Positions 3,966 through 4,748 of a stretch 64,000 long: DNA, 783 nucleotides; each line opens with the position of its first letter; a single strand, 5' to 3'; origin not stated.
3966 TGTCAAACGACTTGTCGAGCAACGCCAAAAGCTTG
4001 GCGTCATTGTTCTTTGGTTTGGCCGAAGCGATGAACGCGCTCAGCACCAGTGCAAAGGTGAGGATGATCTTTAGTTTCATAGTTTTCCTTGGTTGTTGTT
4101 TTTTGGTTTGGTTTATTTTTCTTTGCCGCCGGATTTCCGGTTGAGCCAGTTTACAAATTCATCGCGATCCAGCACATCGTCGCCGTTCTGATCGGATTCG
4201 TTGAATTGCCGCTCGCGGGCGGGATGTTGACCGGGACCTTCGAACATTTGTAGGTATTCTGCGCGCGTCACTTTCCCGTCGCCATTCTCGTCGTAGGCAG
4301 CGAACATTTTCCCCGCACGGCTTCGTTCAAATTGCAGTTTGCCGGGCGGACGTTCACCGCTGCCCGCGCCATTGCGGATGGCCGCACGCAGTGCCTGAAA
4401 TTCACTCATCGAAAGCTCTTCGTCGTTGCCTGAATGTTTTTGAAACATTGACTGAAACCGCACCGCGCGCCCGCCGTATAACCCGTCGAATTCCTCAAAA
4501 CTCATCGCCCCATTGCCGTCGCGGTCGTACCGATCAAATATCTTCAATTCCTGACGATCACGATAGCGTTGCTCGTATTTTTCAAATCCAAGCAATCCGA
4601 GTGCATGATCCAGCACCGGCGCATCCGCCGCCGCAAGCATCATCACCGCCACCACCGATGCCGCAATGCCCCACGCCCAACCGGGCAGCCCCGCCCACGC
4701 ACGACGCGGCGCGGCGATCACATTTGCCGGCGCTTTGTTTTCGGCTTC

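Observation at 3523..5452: ECF sigma / anti-sigma pair whose sensor domain is a triple EF-hand, duplicated as a free secreted protein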

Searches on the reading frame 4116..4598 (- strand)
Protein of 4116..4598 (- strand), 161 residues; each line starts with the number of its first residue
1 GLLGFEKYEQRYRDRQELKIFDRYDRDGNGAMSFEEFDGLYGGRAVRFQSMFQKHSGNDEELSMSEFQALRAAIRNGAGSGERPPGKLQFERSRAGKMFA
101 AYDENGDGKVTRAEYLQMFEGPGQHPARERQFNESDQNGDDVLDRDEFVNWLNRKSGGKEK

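Call 58: predict_structure(alignment_id=A4)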
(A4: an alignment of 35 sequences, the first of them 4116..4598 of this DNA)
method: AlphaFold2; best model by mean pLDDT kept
length: 161 residues; sequences in the alignment: 35
mean_pLDDT: 79.6   pTM: 0.47
mean pLDDT of the five models: 79.6, 79.2, 76.9, 75.9, 75.0
residues with pLDDT >= 90: 35; 70-90: 94; 50-70: 18; < 50: 14
segments of 3 or more residues with pLDDT < 50: 79-85, 157-161
pLDDT, mean of each block of 10 residues (from residue 1): 63 85 89 91 85 86 90 69 55 84 89 86 71 89 88 59 32
secondary structure, 60 per line:
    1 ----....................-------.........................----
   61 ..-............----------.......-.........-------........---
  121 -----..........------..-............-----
elements in order: H5-24 H34-56 H64-75 H86-92 H94-102 H112-117 H126-135 H145-156

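Call 61: fold_search(model_id=the predicted structure, library=pdb)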
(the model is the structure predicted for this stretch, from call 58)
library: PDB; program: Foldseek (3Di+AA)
matches with E <= 10: 1247; with E <= 0.001: 257
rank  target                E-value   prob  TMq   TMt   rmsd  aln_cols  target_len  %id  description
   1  2ct9_B                1.4e-05  1.00  0.33  0.28  16.6       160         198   24  The crystal structure of calcineurin B homologous proein 1 (CHP1) (released 2005-07-05)
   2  3dvk_A                1.8e-05  1.00  0.35  0.39  11.0       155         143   19  Crystal Structure of Ca2+/CaM-CaV2.3 IQ domain complex (released 2008-11-04)
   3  6mue_A                2.4e-05  1.00  0.38  0.43  10.0       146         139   17  Voltage-gated sodium channel NaV1.4 IQ domain in complex with Ca2+/Calmodulin (released 2019-05-08)
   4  6u3d_A                2.7e-05  1.00  0.32  0.35  13.0       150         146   19  1.75 Angstrom crystal structure of the N53I Ca-CaM:CaV1.2 IQ domain complex (released 2020-02-19)
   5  1cll                  2.9e-05  1.00  0.36  0.40  11.4       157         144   18  CALMODULIN STRUCTURE REFINED AT 1.7 ANGSTROMS RESOLUTION (released 1993-10-31)
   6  6y94_MODEL_1_A        3.4e-05  1.00  0.39  0.41   7.2       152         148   18  Ca2+-bound Calmodulin mutant N53I (released 2020-04-29)
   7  2ygg_B                3.4e-05  1.00  0.36  0.39  11.4       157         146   20  Complex of CaMBR and CaM (released 2011-09-28)
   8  4zlk_B                3.6e-05  1.00  0.31  0.38  10.8       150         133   19  Crystal structure of mouse myosin-5a in complex with calcium-bound calmodulin (released 2016-05-04)
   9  2w73_F                3.6e-05  1.00  0.35  0.38  11.7       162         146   17  High-resolution structure of the complex between calmodulin and a peptide from calcineurin A (released 2009-05-12)
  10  5e1k                  3.9e-05  1.00  0.36  0.39  10.8       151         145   20  Selenomethionine Ca2+-Calmodulin from Paramecium tetraurelia SAD data (released 2015-11-25)
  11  6y4o_A                3.9e-05  1.00  0.31  0.36  10.6       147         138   18  Calmodulin bound to cardiac ryanodine receptor (RyR2) calmodulin binding domain (released 2020-04-29)
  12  2bcx_A                3.9e-05  1.00  0.31  0.34  10.8       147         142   19  Crystal structure of calmodulin in complex with a ryanodine receptor peptide (released 2006-10-31)
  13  1vrk_A                4.1e-05  1.00  0.33  0.36  12.9       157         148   18  THE 1.9 ANGSTROM STRUCTURE OF E84K-CALMODULIN RS20 PEPTIDE COMPLEX (released 1999-04-27)
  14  1tcf                  4.3e-05  1.00  0.39  0.40   7.7       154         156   20  CRYSTAL STRUCTURE OF CALCIUM-SATURATED RABBIT SKELETAL TROPONIN C (released 1998-05-27)
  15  6y4p_A                4.3e-05  1.00  0.33  0.38  10.9       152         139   18  Calmodulin N53I variant bound to cardiac ryanodine receptor (RyR2) calmodulin binding domain (released 2020-04-29)
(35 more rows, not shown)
